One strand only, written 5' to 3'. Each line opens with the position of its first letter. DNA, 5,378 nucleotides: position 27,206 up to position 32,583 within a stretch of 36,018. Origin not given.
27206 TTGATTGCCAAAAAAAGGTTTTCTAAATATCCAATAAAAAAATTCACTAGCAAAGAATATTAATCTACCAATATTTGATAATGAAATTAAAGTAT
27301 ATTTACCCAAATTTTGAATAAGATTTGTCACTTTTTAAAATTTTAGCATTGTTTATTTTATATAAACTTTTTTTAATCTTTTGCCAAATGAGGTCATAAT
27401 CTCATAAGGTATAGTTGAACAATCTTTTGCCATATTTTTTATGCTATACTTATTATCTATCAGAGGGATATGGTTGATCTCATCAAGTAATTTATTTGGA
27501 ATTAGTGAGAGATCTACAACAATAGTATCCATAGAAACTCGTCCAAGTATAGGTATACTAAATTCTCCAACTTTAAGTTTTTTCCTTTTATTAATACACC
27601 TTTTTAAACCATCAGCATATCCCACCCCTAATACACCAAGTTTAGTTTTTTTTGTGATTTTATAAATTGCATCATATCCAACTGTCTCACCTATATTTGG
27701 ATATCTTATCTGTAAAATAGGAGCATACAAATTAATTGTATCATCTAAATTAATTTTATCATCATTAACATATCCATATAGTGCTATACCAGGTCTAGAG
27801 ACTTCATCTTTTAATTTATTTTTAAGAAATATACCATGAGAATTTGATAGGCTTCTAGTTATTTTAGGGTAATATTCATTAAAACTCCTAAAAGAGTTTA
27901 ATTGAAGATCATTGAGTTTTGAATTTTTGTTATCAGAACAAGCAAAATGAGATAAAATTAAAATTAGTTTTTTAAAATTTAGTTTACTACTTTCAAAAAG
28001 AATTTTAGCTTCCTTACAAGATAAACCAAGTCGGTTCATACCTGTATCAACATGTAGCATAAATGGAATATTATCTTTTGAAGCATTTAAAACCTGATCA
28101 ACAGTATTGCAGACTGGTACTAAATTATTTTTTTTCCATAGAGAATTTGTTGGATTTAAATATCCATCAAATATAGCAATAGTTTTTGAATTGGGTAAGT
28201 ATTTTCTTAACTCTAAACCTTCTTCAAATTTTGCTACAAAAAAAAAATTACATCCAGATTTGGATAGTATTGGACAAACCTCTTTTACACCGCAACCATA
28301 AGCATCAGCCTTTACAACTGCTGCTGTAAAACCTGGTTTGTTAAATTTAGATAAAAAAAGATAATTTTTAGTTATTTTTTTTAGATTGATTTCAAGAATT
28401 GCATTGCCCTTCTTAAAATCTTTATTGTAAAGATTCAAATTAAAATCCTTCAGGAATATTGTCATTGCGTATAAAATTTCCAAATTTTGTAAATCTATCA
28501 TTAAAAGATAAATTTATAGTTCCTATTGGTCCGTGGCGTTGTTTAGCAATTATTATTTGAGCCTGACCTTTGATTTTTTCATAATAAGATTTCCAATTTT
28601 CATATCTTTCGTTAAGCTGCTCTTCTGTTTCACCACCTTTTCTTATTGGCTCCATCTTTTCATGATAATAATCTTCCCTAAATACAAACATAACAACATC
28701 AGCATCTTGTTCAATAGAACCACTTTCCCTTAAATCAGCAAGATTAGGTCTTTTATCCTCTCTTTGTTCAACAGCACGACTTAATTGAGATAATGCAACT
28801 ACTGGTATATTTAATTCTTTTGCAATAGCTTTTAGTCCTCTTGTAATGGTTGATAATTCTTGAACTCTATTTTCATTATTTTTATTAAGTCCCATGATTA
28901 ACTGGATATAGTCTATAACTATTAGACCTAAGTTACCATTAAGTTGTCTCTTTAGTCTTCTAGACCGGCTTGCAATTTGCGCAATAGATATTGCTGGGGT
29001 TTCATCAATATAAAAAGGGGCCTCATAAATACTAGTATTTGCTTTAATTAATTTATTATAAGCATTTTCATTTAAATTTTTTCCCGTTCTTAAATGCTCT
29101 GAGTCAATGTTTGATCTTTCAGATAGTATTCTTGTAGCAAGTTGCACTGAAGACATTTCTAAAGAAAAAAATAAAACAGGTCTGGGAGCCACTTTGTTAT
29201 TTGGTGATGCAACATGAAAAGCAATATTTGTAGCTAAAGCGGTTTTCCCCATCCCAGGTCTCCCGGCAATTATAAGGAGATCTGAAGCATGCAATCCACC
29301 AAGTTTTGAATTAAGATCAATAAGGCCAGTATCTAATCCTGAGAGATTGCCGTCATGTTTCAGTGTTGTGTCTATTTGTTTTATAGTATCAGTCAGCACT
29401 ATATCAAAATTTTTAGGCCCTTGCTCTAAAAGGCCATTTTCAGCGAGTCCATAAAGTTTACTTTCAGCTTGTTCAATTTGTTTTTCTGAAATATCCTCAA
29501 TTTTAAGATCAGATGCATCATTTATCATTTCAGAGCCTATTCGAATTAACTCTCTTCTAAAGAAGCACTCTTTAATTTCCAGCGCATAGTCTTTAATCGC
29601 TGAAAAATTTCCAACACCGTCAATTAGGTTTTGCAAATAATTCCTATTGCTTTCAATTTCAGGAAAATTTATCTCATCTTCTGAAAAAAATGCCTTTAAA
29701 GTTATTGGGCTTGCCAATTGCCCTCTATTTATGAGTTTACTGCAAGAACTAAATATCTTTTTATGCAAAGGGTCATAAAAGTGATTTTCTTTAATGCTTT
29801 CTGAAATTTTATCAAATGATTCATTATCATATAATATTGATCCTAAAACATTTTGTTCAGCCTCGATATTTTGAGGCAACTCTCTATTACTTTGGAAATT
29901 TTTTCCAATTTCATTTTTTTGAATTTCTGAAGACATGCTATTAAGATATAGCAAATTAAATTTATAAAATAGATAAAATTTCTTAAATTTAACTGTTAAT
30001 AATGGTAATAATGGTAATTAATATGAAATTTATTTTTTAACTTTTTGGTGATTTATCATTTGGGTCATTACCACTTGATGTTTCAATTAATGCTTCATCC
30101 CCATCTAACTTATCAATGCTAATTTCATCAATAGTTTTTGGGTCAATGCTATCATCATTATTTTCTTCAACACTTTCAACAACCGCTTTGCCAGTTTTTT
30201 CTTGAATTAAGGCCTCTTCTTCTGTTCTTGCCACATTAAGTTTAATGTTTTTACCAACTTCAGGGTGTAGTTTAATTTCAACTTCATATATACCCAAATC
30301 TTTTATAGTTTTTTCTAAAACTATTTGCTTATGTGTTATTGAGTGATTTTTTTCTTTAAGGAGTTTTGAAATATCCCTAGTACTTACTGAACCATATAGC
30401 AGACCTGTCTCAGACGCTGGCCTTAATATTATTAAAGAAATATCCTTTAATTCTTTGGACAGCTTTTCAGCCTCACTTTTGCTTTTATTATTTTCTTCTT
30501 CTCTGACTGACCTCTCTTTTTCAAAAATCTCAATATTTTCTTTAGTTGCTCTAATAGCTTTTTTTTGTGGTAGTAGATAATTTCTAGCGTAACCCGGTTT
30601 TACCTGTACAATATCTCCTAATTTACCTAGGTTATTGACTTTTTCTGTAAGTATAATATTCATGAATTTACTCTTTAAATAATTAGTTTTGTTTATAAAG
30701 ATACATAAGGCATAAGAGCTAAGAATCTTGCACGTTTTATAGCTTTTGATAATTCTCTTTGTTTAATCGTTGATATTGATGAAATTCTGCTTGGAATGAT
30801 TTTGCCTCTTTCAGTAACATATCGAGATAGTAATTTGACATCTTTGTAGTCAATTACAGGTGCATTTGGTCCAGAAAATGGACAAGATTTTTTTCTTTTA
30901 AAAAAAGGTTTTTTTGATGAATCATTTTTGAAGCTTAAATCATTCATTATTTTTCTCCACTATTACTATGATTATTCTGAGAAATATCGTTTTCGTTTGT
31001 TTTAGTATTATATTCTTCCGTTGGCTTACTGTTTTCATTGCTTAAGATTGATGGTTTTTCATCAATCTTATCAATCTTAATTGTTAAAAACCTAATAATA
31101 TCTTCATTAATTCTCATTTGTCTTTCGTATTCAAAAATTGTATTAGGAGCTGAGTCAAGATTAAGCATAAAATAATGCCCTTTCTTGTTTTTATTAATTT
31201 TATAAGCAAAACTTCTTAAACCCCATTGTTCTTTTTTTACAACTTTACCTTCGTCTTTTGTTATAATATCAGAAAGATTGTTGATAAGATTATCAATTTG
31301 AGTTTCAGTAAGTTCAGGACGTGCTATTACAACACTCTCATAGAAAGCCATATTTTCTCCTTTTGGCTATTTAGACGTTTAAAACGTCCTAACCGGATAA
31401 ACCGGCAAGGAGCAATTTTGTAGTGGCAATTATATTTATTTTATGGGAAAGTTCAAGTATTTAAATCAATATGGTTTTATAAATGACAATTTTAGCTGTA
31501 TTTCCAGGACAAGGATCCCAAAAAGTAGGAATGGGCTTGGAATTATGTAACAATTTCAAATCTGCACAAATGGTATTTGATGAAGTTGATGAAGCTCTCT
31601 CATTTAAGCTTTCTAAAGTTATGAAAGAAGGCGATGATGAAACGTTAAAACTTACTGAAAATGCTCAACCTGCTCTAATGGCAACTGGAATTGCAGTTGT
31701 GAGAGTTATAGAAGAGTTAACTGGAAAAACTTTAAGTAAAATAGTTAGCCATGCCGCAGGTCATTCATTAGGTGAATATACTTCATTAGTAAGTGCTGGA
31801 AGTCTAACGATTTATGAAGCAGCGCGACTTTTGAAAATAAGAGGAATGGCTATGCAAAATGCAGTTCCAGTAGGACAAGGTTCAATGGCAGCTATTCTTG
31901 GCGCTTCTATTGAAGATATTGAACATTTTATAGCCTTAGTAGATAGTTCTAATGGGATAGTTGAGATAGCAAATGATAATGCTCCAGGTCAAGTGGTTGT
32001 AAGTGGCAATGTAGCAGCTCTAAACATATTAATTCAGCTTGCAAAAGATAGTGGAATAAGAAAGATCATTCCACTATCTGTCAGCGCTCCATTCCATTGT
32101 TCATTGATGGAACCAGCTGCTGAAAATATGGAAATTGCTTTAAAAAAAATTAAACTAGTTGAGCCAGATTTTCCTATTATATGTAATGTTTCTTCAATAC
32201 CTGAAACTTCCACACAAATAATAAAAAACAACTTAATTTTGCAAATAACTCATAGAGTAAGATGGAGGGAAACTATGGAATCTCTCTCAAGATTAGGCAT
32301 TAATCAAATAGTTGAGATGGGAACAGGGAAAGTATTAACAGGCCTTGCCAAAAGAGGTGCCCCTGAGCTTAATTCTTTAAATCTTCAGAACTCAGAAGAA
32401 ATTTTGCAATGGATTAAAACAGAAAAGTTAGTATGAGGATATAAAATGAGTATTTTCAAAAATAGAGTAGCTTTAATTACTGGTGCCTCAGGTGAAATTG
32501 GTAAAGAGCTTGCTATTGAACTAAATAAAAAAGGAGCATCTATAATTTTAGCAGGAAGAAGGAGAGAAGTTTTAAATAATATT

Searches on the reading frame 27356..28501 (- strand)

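Call 5: search_protein_families(library=ncbifam, proteins=[window:27356-28501:-], max_evalue=1)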
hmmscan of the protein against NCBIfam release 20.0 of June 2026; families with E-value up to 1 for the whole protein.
window:27356-28501:- (382 aa): 9 families
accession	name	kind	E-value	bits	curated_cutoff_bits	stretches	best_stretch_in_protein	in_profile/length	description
TIGR00492.1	alr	equivalog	2.2e-63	214.4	168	1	34-381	3-368/369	alanine racemase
NF000792.0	PRK00053.2-3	equivalog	2.5e-62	211.1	384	1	35-381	5-359/360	alanine racemase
NF008897.0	PRK11930.1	equivalog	2.3e-57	194.6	804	1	30-382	456-821/822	bifunctional UDP-N-acetylmuramoyl-tripeptide:D-alanyl-D-alanine ligase/alanine racemase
NF033131.1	vanT-G-Cterm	exception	2.5e-51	174.7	460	1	34-380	3-368/368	serine racemase VanT catalytic subunit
NF033132.1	vanT-CELN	equivalog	4.3e-42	144.4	900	1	59-377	366-694/697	membrane-bound serine racemase VanT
NF000791.0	PRK00053.2-2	equivalog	8.1e-40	137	218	1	38-380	6-339/340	alanine racemase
NF002970.2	PRK03646.1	exception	1.6e-36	126.1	600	1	37-377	8-352/356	catabolic alanine racemase DadX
NF033133.1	vanT-L-cat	exception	1.4e-27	96.9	750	1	55-376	30-361/366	serine racemase VanT-L catalytic subunit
NF009879.0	PRK13340.1-4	subfamily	4e-18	65.4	434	1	17-382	25-406/406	alanine racemase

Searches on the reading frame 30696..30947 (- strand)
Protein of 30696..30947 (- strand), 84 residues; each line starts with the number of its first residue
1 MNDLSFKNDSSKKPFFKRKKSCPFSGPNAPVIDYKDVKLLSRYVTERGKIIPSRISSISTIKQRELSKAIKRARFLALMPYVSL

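Call 62: find_encoding_contigs(protein=window:30696-30947:-, flank=10000, max_places=10)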
Protein window:30696-30947:- (84 aa): 23 contigs read that carry it; 10 places shown.
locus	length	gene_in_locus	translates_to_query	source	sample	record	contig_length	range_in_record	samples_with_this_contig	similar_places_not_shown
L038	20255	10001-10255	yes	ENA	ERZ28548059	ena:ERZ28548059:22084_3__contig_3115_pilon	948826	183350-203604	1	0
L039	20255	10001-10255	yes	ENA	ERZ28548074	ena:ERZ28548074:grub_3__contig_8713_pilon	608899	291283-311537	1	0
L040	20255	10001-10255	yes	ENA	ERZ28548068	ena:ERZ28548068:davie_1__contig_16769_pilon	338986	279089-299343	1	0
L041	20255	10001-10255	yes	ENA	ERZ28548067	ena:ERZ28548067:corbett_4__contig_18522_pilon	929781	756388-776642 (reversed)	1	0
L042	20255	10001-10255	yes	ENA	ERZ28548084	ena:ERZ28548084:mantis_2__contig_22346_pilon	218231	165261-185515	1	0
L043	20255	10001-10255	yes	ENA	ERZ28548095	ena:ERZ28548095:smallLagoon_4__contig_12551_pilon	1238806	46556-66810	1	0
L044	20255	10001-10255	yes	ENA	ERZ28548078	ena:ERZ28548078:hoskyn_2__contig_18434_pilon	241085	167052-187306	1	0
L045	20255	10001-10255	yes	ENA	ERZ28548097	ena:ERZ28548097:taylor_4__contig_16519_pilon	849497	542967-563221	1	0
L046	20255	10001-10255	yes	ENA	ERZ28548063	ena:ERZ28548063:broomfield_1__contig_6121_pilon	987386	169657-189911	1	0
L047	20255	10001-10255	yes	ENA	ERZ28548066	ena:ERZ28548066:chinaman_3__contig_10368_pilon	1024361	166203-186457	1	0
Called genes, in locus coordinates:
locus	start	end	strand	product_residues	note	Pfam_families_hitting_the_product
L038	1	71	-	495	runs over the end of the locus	PF02789:Peptidase_M17_N (weak), PF00883:Peptidase_M17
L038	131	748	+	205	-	PF03739:LptF_LptG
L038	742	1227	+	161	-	PF03739:LptF_LptG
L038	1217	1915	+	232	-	PF03739:LptF_LptG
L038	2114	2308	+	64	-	PF03739:LptF_LptG (weak)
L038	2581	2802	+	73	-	-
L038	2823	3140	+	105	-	PF13616:Rotamase_3, PF00639:Rotamase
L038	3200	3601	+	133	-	-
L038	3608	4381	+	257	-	PF00398:RrnaAD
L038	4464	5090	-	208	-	PF00625:Guanylate_kin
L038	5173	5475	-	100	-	PF02618:YceG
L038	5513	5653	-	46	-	-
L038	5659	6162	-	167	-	PF02618:YceG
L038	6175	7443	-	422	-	PF00109:ketoacyl-synt, PF02801:Ketoacyl-synt_C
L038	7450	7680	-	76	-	PF00550:PP-binding, PF14573:PP-binding_2 (weak)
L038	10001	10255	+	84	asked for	PF01084:Ribosomal_S18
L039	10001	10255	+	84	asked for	PF01084:Ribosomal_S18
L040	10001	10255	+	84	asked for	PF01084:Ribosomal_S18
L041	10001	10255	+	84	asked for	PF01084:Ribosomal_S18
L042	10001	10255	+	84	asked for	PF01084:Ribosomal_S18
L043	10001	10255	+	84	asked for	PF01084:Ribosomal_S18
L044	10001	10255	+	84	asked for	PF01084:Ribosomal_S18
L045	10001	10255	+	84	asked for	PF01084:Ribosomal_S18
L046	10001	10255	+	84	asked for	PF01084:Ribosomal_S18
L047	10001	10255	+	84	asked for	PF01084:Ribosomal_S18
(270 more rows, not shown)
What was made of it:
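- Tried and rejected: All ten contigs of 0.2-1.2 Mb were purF-intact long-read assemblies full of frameshift errors (call 62).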

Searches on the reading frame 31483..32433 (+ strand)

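Call 24: search_protein_families(library=pfam, proteins=[window:31483-32433:+], max_evalue=0.00001)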
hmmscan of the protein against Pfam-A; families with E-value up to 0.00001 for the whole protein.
window:31483-32433:+ (317 aa): 1 family
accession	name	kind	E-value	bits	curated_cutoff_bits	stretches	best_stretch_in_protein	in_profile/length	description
PF00698.26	Acyl_transf_1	-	1.3e-32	114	32.7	1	6-272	3-258/319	Acyl transferase domain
